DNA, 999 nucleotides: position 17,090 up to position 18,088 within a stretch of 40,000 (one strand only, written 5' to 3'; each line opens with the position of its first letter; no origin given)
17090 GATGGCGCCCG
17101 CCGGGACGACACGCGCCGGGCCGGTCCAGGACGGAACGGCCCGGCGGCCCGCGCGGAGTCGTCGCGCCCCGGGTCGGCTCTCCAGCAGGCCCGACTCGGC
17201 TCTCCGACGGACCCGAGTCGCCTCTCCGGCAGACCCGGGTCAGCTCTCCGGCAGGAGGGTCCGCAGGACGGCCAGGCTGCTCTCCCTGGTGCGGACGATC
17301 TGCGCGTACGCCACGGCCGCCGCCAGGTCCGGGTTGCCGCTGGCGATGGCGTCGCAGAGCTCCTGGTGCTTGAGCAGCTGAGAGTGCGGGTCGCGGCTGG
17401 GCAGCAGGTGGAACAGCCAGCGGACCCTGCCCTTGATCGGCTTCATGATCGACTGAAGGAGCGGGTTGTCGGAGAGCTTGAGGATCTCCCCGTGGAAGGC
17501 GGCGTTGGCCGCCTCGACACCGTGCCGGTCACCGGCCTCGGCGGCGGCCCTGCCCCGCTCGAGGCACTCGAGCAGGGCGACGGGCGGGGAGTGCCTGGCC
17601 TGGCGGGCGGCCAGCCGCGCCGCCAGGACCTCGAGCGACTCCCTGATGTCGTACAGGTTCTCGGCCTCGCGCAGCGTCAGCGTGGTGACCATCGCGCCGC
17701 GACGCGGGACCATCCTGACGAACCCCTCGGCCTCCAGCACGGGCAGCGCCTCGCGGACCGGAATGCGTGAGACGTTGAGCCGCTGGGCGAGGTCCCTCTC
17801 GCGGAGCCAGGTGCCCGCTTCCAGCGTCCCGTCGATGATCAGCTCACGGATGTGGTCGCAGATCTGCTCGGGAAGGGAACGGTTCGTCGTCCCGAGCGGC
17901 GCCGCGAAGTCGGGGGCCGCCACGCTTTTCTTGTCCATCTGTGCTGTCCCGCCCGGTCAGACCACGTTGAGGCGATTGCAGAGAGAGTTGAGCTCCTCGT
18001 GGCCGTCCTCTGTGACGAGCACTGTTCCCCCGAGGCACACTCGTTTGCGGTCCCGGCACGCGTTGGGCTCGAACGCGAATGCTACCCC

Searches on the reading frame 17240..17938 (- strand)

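Call 56: search_protein_families(library=pfam, proteins=[window:17240-17938:-], max_evalue=0.00001)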
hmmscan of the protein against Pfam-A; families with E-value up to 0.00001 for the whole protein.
window:17240-17938:- (232 aa): 2 families
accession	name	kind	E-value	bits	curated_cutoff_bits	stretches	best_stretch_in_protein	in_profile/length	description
PF07729.17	FCD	-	5e-24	85.5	24.3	1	95-211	2-120/125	FCD domain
PF00392.27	GntR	-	1.9e-17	63.1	27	1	24-84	3-64/64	Bacterial regulatory proteins, gntR family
